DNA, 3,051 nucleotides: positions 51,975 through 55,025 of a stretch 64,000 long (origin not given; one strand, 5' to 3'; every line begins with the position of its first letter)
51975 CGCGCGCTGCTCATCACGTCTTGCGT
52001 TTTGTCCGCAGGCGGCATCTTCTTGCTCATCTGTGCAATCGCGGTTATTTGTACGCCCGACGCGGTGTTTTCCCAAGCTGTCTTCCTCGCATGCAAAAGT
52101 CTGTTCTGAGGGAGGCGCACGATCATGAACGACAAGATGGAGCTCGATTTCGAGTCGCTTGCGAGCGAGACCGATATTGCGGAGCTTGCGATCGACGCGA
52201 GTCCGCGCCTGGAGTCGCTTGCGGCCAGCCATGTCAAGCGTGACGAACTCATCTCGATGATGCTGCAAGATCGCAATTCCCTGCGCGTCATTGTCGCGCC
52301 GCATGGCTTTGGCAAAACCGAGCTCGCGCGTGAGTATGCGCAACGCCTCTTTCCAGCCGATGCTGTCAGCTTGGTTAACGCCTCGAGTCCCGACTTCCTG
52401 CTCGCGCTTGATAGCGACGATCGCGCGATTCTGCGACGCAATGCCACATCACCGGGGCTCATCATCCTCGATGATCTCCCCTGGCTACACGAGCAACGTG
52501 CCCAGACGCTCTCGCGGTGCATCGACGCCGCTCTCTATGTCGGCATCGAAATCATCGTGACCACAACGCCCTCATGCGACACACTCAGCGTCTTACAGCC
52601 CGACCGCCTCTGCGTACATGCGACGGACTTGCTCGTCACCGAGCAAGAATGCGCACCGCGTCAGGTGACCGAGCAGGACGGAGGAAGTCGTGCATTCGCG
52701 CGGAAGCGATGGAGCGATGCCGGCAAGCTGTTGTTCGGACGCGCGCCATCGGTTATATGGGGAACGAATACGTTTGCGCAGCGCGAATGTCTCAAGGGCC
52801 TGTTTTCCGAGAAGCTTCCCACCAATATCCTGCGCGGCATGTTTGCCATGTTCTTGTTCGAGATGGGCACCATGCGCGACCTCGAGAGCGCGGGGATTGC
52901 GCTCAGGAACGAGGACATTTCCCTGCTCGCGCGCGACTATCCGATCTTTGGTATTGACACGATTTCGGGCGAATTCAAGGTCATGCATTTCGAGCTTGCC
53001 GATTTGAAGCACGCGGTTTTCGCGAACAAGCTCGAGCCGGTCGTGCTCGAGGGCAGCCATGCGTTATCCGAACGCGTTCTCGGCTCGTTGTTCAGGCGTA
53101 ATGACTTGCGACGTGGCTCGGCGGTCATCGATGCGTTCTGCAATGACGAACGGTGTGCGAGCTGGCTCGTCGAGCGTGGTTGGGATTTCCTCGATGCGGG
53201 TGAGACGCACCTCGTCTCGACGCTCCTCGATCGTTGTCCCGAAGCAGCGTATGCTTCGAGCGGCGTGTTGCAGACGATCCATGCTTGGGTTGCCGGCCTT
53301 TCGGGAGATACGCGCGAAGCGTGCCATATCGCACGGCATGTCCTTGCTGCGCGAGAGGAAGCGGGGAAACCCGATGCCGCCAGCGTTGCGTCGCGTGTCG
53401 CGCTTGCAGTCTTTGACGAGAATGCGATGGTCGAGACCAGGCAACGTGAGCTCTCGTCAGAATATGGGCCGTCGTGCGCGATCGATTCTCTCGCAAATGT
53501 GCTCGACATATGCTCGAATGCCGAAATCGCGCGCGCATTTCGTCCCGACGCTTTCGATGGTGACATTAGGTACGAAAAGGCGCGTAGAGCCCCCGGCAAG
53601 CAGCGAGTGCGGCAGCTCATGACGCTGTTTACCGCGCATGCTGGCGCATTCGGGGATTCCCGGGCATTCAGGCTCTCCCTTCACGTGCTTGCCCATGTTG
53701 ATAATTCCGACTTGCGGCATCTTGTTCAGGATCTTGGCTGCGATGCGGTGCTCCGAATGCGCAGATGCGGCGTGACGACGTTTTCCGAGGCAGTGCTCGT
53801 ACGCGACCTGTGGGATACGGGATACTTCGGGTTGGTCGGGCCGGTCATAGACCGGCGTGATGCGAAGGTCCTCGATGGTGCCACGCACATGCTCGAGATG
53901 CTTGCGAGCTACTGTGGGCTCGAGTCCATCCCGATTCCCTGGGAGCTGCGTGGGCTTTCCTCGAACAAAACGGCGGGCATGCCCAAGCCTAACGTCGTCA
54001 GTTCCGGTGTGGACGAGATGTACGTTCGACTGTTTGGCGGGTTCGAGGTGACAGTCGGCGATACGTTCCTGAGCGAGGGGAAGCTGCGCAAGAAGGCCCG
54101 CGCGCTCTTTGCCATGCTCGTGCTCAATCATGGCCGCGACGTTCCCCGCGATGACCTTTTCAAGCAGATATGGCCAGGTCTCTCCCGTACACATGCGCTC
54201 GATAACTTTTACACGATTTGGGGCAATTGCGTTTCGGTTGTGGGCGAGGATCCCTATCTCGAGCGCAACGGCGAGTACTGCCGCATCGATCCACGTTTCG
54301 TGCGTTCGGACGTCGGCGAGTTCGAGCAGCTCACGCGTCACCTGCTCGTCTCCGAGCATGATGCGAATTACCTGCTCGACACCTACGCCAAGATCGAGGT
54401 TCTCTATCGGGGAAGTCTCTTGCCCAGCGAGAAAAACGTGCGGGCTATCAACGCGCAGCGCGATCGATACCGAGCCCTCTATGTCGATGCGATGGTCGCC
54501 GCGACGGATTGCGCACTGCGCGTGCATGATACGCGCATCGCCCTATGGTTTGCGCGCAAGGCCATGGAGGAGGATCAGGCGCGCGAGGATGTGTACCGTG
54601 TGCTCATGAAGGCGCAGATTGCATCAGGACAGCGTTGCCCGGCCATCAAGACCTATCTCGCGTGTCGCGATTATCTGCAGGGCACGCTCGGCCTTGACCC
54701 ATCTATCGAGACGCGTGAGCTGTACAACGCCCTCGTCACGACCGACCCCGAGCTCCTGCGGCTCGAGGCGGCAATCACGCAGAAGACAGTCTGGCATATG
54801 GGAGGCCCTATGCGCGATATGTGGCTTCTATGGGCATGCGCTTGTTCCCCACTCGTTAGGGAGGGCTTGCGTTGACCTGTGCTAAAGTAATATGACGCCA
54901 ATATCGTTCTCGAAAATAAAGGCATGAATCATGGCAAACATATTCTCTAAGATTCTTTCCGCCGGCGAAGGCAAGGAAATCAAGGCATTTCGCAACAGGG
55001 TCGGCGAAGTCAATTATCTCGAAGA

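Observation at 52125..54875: Permuted SARP architecture: P-loop STAND-like NTPase at the N-terminus, wHTH+BTAD at the C-terminus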

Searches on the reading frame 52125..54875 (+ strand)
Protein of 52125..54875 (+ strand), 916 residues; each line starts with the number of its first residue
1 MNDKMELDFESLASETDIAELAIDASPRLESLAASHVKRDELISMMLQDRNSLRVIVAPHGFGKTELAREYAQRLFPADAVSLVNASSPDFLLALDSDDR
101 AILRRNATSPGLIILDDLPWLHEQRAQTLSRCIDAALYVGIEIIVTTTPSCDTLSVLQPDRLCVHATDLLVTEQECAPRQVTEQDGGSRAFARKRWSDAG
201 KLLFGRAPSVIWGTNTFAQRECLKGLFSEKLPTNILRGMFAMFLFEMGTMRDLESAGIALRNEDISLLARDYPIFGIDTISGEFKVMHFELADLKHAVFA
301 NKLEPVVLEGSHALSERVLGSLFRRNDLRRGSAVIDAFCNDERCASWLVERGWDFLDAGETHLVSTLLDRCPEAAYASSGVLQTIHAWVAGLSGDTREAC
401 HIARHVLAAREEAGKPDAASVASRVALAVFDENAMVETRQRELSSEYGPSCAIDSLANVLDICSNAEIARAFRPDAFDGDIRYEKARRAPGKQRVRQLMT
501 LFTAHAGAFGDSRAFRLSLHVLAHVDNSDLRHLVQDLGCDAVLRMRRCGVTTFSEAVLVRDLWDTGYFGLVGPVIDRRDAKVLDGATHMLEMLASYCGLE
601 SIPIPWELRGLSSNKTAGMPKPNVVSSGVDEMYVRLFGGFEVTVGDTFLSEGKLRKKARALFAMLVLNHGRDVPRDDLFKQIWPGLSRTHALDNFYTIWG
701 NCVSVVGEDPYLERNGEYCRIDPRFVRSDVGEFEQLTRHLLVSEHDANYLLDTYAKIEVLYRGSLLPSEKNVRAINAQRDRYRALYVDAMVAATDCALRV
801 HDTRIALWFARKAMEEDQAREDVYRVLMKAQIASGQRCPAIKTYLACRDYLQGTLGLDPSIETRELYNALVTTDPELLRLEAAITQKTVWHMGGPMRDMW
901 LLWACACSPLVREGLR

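Call 3: search_protein_families(library=pfam, proteins=[window:52125-54875:+], max_evalue=1)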
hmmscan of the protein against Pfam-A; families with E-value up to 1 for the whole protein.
window:52125-54875:+ (916 aa): 6 families
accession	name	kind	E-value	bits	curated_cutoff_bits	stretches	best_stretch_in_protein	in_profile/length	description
PF03704.23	BTAD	-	6.8e-14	52.9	22.1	1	759-870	34-145/146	Bacterial transcriptional activator domain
PF13173.12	AAA_14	-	0.013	16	27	1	55-120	6-73/129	AAA domain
PF00486.34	Trans_reg_C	-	0.015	15.8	26.2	1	653-684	5-36/77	Transcriptional regulatory protein, C terminal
PF00004.35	AAA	-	0.018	15.9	21.2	1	56-133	3-92/131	ATPase family associated with various cellular activities (AAA)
PF13191.12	AAA_16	-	0.11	13.4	32.6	0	55-79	28-52/167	AAA ATPase domain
PF13401.12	AAA_22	-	0.14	12.9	27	0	52-89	6-44/130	AAA domain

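Call 4: search_protein_families(library=ncbifam, proteins=[window:52125-54875:+], max_evalue=1)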
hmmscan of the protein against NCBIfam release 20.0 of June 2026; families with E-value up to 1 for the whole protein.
window:52125-54875:+ (916 aa): 3 families
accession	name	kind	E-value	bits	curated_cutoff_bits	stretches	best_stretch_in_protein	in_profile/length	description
NF053617.1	SARPRegAfsRStmc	equivalog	9e-08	30.5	1430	1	630-880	27-275/986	SARP-family global regulator AfsR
NF006616.1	PRK09183.1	subfamily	0.0043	16.4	300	1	38-128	87-183/253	IS21-like element helper ATPase IstB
NF003420.0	PRK04841.1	equivalog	0.032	12.2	537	0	35-74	15-55/903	HTH-type transcriptional regulator MalT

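Call 5: find_homologous_proteins(query=window:52125-54875:+, max_evalue=0.001)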
Query window:52125-54875:+ (916 aa): 62 proteins with E <= 0.001 among 8000 candidates.
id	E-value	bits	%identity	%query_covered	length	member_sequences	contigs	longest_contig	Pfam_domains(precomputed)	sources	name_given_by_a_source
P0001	0.0e+0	2010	99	97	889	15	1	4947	PF03704.24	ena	-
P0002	0.0e+0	1838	90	97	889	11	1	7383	PF03704.24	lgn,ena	-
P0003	0.0e+0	1654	81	97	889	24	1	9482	PF03704.24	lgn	-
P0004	0.0e+0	1545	76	97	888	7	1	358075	PF03704.24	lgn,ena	-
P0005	0.0e+0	1540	76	97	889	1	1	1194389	PF03704.24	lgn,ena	-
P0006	0.0e+0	1527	75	97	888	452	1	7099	PF03704.24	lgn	-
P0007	0.0e+0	1495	73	97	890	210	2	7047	PF03704.24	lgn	-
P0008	0.0e+0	1399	70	95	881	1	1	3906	PF03704.24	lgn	-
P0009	0.0e+0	1373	69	94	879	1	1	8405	PF03704.24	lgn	-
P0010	0.0e+0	1311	65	94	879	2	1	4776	PF03704.24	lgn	-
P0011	0.0e+0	1310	66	93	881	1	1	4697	PF03704.24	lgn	-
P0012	0.0e+0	1299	64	96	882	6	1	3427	PF03704.24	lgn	-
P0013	0.0e+0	1277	65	94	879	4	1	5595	PF03704.24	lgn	-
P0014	0.0e+0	1276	65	94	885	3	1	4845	PF03704.24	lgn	-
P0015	0.0e+0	1272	64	94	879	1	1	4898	PF03704.24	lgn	-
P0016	0.0e+0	1269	63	95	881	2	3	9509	PF03704.24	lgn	-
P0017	0.0e+0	1175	59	94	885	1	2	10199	PF03704.24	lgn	-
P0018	0.0e+0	1157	60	93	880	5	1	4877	PF03704.24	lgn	-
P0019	0.0e+0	1154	58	94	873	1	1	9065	PF03704.24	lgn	-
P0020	0.0e+0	1135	60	93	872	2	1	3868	PF03704.24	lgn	-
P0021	0.0e+0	1124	59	93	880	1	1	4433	PF03704.24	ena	-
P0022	0.0e+0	1116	58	93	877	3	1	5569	PF03704.24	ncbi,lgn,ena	-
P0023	0.0e+0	1080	57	93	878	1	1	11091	PF03704.24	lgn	-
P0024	3.3e-236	805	45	93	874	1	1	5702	PF03704.24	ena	-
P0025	7.3e-235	800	46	85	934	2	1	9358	PF03704.24,PF13191.13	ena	-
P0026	3.5e-233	795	45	92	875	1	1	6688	PF03704.24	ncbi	-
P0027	1.1e-225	770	44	94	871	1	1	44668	PF03704.24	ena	-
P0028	8.1e-223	760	44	93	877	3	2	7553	PF03704.24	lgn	-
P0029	2.6e-209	716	42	94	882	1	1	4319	PF03704.24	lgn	-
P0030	1.3e-59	220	32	27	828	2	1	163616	PF03704.24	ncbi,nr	ncbi:MAG: BTAD domain-containing putative transcriptional regulator [Coriobacteriia bacterium]|nr:BT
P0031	1.9e-55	207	31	40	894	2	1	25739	PF03704.24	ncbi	-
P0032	8.8e-45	171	30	27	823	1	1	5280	PF03704.24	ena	-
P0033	5.8e-34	136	28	29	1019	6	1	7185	PF03704.24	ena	-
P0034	3.6e-30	123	28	27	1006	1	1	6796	PF03704.24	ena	-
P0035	1.2e-29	121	30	26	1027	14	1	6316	PF03704.24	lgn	-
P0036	3.8e-29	120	27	27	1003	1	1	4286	PF03704.24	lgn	-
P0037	3.9e-28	116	31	27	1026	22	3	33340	PF03704.24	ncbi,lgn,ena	-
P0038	5.2e-28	116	30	28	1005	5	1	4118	PF03704.24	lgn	-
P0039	3.2e-27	113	29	28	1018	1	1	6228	PF03704.24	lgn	-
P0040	2.1e-26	111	31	27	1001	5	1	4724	PF03704.24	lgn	-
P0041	4.3e-26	110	29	27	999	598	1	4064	PF03704.24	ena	-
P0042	9.8e-26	108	30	27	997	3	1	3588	PF03704.24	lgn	-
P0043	2.6e-23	100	30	28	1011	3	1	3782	PF03704.24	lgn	-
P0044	1.0e-15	75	30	24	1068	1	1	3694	PF03704.24,PF25873.1,PF17874.8,PF00515.35,PF13424.13,PF13176.13,PF21033.5,PF13181.13,PF07719.24,PF13374.13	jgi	jgi:LuxR family maltose regulon positive regulatory protein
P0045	5.4e-11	60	27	29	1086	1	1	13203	PF03704.24,PF13191.13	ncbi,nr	ncbi:MAG TPA: BTAD domain-containing putative transcriptional regulator [Acidimicrobiales bacterium]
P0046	1.9e-10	58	29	26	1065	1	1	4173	PF03704.24,PF25872.1,PF00196.26,PF13424.13,PF13401.13,PF00931.29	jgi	jgi:predicted ATPase/DNA-binding SARP family transcriptional activator/DNA-binding CsgD family trans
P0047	8.0e-10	56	26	29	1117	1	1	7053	PF03704.24,PF17874.8,PF25872.1,PF01381.29,PF13424.13,PF13401.13,PF13560.13,PF07719.24,PF00931.29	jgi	jgi:predicted ATPase/DNA-binding SARP family transcriptional activator/transcriptional regulator wit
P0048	2.0e-9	54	26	27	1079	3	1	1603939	PF03704.24,PF25873.1,PF17874.8,PF00515.35,PF13424.13,PF13176.13,PF14938.13,PF13432.13,PF13181.13,PF07719.24,PF13374.13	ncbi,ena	-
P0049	9.3e-8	49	28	26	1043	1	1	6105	PF14559.13,PF03704.24,PF25872.1,PF13424.13,PF13176.13,PF13401.13,PF07719.24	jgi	jgi:predicted ATPase/DNA-binding SARP family transcriptional activator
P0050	9.7e-8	49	24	28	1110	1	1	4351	PF03704.24,PF25873.1,PF13401.13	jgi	jgi:LuxR family maltose regulon positive regulatory protein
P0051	7.4e-7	46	28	25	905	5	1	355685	PF03704.24,PF25873.1,PF00486.35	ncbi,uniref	ncbi:BTAD domain-containing putative transcriptional regulator [Streptomyces sp. NPDC096132]|uniref:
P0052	1.2e-6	45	25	24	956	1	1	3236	PF03704.24,PF13176.13,PF13428.13,PF25064.2,PF13374.13,PF14559.13,PF25873.1,PF17874.8,PF00515.35,PF13424.13,PF14938.13,PF13432.13,PF13181.13,PF07719.24,PF13174.13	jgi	jgi:ATP/maltotriose-dependent transcriptional regulator MalT/DNA-binding SARP family transcriptional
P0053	2.0e-6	44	28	26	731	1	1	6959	PF03704.24,PF08447.19,PF13426.14,PF13188.14,PF08448.17,PF00989.32,PF13191.13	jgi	jgi:PAS domain S-box-containing protein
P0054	2.8e-6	44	24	26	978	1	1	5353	PF03704.24,PF00515.35,PF25872.1,PF13424.13,PF13176.13,PF13432.13,PF13401.13,PF07719.24,PF13374.13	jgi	jgi:non-specific serine/threonine protein kinase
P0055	3.2e-6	44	27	28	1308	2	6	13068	PF03704.24,PF17874.8,PF00515.35,PF13424.13,PF00211.26,PF07719.24,PF13191.13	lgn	-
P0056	1.3e-5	42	27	26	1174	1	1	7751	PF03704.24,PF00515.35,PF13424.13,PF13181.13,PF07719.24,PF13191.13,PF13374.13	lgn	-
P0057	2.4e-5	41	26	26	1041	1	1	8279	PF03704.24,PF25873.1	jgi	jgi:DNA-binding SARP family transcriptional activator/tetratricopeptide (TPR) repeat protein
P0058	4.1e-5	40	27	22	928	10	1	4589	PF03704.24,PF25873.1,PF00486.35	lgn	-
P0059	1.1e-4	39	29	26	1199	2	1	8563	PF03704.24,PF13424.13,PF13401.13,PF13191.13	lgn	-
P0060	1.4e-4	38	23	31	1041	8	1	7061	PF03704.24,PF25873.1,PF17874.8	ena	-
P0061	7.4e-4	36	27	26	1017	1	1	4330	PF03704.24,PF17874.8,PF25872.1,PF13424.13,PF13401.13,PF13191.13,PF13374.13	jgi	jgi:predicted ATPase/DNA-binding SARP family transcriptional activator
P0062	1.0e-3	36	27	26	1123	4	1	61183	PF03704.24,PF21959.3,PF00496.28,PF00486.35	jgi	jgi:YVTN family beta-propeller protein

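Call 6: search_solved_structures(query=window:52125-54875:+, max_evalue=1, show_alignments=2)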
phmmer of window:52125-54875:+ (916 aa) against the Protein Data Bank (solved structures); distinct sequences matched with E-value up to 1: 2.
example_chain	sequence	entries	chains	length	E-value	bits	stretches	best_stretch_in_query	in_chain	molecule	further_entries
8hvr_I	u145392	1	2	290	0.073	14.4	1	658-877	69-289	Regulatory protein AfsR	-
2fez_A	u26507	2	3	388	0.13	13.6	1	635-870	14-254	Probable regulatory protein embR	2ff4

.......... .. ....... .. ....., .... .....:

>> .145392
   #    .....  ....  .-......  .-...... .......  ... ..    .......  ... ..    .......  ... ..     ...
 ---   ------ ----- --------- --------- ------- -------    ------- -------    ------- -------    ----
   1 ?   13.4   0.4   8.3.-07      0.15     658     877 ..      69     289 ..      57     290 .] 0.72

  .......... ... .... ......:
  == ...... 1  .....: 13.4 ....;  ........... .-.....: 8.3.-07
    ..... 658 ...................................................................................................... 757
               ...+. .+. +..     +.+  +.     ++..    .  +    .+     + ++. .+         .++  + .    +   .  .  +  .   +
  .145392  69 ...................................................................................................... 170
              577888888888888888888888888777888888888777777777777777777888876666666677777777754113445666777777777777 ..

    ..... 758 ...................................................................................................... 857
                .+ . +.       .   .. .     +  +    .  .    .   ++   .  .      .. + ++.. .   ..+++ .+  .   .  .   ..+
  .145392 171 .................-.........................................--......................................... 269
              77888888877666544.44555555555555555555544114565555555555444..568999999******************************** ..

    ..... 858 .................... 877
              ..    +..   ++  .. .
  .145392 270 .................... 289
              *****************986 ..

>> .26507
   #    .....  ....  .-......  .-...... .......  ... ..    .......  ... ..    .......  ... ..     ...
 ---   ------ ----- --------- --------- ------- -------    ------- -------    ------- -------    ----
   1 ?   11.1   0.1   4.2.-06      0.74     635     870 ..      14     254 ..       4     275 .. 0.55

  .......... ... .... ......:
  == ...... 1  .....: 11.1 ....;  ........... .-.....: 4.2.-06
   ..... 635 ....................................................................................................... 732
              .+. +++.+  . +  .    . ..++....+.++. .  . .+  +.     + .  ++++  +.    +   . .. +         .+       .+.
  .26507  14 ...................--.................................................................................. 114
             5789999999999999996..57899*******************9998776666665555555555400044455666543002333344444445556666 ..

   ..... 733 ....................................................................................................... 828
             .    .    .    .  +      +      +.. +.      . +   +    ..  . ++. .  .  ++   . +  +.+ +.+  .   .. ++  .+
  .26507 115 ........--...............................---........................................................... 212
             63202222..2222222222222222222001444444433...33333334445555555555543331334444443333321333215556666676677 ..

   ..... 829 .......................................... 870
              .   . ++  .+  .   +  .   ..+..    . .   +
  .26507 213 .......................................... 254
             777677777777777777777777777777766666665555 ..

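Call 13: find_related_loci(query=window:52125-54872:+, collection=genome_contigs, flank=8000)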
Query window:52125-54872:+ (916 aa) in genome_contigs; peptide patterns used: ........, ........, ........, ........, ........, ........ (x = any residue, [..] = any of these).
19 stretches matched a pattern; 1 encode a relative of the query (tblastn E <= 1e-3); 1 distinct loci.
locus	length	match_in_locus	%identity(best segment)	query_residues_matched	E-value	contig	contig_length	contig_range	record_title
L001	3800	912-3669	90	1-916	0e+0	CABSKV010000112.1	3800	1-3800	MAG TPA_asm: uncultured Coriobacteriia bacterium isolate MGYG-HGUT-02686 genome assembly, contig: GUT_GENOME158324_112,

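Call 16: find_encoding_contigs(protein=P0005, flank=8000, max_places=2)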
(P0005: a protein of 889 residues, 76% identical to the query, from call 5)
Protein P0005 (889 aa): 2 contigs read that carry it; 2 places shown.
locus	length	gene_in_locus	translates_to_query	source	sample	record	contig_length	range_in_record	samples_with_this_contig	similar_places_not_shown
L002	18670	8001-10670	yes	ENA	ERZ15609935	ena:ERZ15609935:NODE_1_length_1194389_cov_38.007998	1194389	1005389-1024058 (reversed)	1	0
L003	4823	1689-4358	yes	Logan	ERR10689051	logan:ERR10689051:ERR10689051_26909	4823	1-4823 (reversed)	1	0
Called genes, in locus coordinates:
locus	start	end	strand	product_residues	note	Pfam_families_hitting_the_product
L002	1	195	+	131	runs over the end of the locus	-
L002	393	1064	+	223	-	PF09335:VTT_dom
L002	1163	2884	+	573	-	PF05496:RuvB_N (faint), PF13191:AAA_16 (faint), PF13177:DNA_pol3_delta2, PF13401:AAA_22 (weak), PF13604:AAA_30 (faint), PF00004:AAA, PF22608:DNAX_ATPase_lid, PF12169:DNA_pol3_gamma3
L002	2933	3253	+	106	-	PF02575:YbaB_DNA_bd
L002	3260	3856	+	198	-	PF14520:HHH_5 (faint), PF21176:RecR_HhH, PF02132:RecR_ZnF, PF01751:Toprim, PF13662:Toprim_4, PF21175:RecR_C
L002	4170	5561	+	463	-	PF00285:Citrate_synt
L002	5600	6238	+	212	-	-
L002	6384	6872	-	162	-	-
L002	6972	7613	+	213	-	-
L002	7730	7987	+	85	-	-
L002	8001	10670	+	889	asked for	PF03704:BTAD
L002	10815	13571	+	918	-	PF07517:SecA_DEAD, PF01043:SecA_PP_bind, PF21090:P-loop_SecA, PF07516:SecA_SW, PF02810:SEC-C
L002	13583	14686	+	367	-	PF03462:PCRF, PF00472:RF-1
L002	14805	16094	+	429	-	PF04326:SLFN_AlbA_2, PF13749:HATPase_c_4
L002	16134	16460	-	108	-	-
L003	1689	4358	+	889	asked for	PF03704:BTAD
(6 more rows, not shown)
